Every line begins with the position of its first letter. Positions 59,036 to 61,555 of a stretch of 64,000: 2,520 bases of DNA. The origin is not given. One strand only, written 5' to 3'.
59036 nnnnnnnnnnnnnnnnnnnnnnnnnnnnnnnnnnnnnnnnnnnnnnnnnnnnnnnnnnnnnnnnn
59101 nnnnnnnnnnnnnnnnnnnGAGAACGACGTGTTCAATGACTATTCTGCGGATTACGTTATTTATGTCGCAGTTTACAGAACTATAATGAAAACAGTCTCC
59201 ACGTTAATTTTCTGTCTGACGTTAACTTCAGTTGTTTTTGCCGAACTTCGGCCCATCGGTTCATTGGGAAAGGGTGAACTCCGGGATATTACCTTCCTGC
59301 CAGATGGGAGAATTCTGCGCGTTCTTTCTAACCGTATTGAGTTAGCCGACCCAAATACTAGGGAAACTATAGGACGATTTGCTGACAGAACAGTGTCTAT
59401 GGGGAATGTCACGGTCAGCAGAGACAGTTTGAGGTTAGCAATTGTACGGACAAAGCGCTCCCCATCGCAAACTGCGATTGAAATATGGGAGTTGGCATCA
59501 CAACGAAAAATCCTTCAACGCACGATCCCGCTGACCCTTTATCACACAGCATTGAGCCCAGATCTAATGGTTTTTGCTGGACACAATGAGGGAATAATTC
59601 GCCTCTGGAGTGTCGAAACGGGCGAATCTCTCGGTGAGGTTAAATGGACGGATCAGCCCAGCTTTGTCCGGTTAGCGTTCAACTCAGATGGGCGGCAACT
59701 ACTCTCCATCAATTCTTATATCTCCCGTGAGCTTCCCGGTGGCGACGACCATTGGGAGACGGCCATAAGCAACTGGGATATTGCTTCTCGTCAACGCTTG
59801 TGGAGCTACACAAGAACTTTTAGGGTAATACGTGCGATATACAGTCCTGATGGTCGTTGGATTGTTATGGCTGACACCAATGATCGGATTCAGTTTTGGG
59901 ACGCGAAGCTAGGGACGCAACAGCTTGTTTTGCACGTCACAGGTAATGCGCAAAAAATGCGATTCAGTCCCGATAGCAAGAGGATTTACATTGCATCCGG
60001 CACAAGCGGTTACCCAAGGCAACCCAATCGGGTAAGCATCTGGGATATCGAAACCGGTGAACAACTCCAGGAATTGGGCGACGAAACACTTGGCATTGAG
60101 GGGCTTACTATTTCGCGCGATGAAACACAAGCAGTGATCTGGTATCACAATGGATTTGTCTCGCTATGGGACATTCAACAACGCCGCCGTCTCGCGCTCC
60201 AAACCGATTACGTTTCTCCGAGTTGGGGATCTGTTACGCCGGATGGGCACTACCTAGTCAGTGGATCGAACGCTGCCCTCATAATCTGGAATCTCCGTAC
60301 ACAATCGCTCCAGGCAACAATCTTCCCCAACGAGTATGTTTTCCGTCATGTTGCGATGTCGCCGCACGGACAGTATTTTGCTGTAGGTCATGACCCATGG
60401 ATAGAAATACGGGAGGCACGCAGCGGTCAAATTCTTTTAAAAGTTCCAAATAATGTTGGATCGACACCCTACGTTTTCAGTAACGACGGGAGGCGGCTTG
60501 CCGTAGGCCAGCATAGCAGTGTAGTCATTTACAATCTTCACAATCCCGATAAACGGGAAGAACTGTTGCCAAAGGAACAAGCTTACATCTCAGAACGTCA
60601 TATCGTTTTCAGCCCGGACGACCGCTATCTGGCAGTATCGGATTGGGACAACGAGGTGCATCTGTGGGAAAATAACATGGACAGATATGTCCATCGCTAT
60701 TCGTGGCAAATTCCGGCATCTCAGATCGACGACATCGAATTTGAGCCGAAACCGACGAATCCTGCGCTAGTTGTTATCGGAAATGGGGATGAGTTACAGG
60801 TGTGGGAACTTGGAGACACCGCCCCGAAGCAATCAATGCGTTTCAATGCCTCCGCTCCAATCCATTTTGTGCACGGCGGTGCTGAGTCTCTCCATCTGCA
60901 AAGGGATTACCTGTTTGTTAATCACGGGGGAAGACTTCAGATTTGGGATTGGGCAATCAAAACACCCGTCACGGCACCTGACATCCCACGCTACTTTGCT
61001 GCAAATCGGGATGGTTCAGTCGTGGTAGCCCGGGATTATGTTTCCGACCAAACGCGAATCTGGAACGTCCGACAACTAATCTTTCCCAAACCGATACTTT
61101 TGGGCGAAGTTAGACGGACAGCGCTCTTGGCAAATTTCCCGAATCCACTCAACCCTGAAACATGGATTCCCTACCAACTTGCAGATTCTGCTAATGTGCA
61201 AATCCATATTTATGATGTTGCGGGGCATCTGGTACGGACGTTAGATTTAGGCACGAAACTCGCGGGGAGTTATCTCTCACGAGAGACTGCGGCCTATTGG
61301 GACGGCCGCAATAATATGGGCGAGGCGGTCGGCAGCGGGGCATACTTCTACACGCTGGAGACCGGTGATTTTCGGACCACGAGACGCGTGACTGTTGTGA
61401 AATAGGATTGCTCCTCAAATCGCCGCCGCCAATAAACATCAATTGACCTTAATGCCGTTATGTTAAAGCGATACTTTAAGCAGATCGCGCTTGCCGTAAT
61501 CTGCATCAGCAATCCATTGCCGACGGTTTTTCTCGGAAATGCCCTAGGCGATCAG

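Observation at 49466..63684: Sigma-54-primed locus: TonB receptor, tandem array of four secreted beta-propeller paralogs (three WD40 + one divergent) carrying a T9SS/FlgD-Ig-type C-terminal tag, second TonB receptor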

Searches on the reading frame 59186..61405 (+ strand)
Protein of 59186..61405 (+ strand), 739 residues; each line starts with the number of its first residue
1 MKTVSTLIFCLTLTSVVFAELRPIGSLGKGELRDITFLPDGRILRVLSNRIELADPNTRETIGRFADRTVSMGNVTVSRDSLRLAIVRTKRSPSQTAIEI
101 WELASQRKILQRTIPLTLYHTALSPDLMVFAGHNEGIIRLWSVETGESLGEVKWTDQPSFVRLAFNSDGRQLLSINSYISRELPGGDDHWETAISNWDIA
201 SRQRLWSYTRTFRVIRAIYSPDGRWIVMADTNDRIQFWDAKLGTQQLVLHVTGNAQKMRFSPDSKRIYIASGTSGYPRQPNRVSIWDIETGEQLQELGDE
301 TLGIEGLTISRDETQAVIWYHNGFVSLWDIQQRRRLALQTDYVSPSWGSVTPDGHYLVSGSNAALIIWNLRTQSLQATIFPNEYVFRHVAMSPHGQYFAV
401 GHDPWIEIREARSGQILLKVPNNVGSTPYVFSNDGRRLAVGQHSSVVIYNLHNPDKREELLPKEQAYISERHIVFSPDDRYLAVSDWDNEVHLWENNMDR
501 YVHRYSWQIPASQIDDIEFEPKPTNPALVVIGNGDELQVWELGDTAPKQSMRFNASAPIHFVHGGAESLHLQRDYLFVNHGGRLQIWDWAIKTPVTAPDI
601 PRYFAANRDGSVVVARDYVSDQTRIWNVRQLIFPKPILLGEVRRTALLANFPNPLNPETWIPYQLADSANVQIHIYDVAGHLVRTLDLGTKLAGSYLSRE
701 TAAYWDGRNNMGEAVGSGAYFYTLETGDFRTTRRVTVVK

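Call 3: search_protein_families(library=pfam, proteins=[window:59186-61405:+], max_evalue=0.01)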
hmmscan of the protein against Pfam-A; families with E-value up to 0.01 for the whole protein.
window:59186-61405:+ (739 aa): 36 families (the best 25 are shown)
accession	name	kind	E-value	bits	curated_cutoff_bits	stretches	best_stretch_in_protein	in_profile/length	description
PF25174.1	Beta-prop_THOC3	-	3.4e-34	118.6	305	3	191-333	68-203/272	THOC3 beta-propeller domain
PF25173.1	Beta-prop_WDR3_1st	-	5.4e-24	85.3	154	2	194-362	11-175/184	WDR3 first beta-propeller domain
PF24814.1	WD40_Prp19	-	1.1e-22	80.8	320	3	283-419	115-255/281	Prp19 WD40 domain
PF23414.1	Beta-prop_EML_2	-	5.9e-21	75.5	90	3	355-497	11-154/266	Echinoderm microtubule-associated protein second beta-propeller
PF24807.1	WD40_CDC20-Fz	-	1.7e-19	70.7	200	4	281-402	29-154/292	CDC20/Fizzy WD40 domain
PF00400.38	WD40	-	1.3e-14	54.4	27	1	472-494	16-38/39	WD domain, G-beta repeat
PF24817.1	WD40_WDHD1_1st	-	3e-13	50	109.9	2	432-531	187-283/291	WDHD1 first WD40 domain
PF25171.1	Beta-prop_WDR36-Utp21_1st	-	1e-12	48.5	80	1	357-494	124-263/266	WDR36/Utp21 first beta-propeller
PF25175.1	Beta-prop_WDR5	-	6.1e-12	45.8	250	1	219-369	60-207/296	WDR5 beta-propeller domain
PF25172.1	Beta-prop_WDR3_2nd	-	1.3e-11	44.7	140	1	352-515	9-182/293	WDR3 second beta-propeller domain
PF25168.1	Beta-prop_WDR36-Utp21_2nd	-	1.8e-11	44.4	84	1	129-265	172-294/335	WDR36/Utp21 second beta-propeller domain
PF24780.1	WD40_MABP1-WDR62_1st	-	2.6e-11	43.9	496.3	2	348-436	44-138/328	MABP1/WDR62 first WD40 domain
PF12894.13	ANAPC4_WD40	-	8e-10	39.3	22.9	0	471-508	42-79/91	Anaphase-promoting complex subunit 4 WD40 domain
PF23393.2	Beta-prop_WDR90_POC16_2nd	-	1.5e-09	37.9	60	0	95-177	15-98/291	WDR90/POC16, second beta-propeller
PF13860.13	FlgD_ig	-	2.7e-09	37.3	27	1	666-725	20-74/79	FlgD Ig-like domain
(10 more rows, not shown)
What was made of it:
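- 59186..61405 (+): Prop-D: signal peptide, divergent WD40-like beta-propeller (26-29% identical to A, B, C), CTD. PF00400 54 bits, THOC3-type propeller 118 bits, FlgD_ig 37 bits (call 3).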

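Call 4: search_protein_families(library=ncbifam, proteins=[window:59186-61405:+], max_evalue=0.01)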
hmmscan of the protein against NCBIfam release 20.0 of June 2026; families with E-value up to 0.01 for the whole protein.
window:59186-61405:+ (739 aa): 10 families
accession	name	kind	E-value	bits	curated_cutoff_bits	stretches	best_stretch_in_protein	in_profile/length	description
TIGR04183.1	Por_Secre_tail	domain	1.8e-06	27.8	23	1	651-737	2-71/72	T9SS type A sorting domain-containing protein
NF005176.1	PRK06655.1-1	equivalog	1.4e-05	25.1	230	1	668-726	96-149/197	flagellar hook assembly protein FlgD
NF052323.1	T9SSA_dep_M6i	equivalog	1.4e-05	23.3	600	1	650-690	960-1000/1043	T9SS-dependent M6-like inactivated metalloprotease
NF033707.1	T9SS_sortase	equivalog_domain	4.2e-05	21.4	420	1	648-725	999-1076/1095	type IX secretion system sortase PorU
NF009276.0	PRK12633.1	equivalog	7.7e-05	22.5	383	1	666-728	126-183/234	flagellar basal body rod modification protein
TIGR03866.1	PQQ_ABC_repeats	subfamily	8.1e-05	21.8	287.3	0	219-314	48-137/310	PQQ-dependent catabolism-associated beta-propeller protein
NF033523.0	lasso_peptidase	equivalog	0.00063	18.6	400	1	212-273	88-152/638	Atxe2 family lasso peptide isopeptidase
NF053518.1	DipepPtdsDpp5Prph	equivalog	0.00098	17.7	900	0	231-314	225-310/655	dipeptidyl-peptidase Dpp5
NF052228.1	T9SS_PorZ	equivalog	0.0022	16.5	260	1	651-738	676-756/757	type IX secretion system anionic LPS delivery protein PorZ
NF038113.1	T9SSA_dep_M36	equivalog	0.0081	14.3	885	0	639-685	785-830/869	T9SS-dependent M36 family metallopeptidase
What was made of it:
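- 59186..61405 (+): TIGR04183 27.8 bits (call 4).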

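Call 15: find_encoding_contigs(protein=window:59186-61405:+, flank=10000, max_places=6)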
Protein window:59186-61405:+ (739 aa): no gene with exactly this product is on record in the collection.

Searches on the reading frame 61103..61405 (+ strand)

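Call 21: search_protein_families(library=pfam, proteins=[window:61103-61405:+], max_evalue=0.01)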
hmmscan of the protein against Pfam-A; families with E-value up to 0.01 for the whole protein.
window:61103-61405:+ (100 aa): 3 families
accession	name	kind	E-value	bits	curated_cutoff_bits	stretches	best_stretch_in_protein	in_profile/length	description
PF13860.13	FlgD_ig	-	2.3e-10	40.7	27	1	26-86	19-74/79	FlgD Ig-like domain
PF13585.12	CHU_C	-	1.9e-05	25.1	27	1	25-88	22-74/86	CHU_C Type IX secretion signal domain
PF18962.6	Por_Secre_tail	-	2.3e-05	25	27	1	12-46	2-36/75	Secretion system C-terminal sorting domain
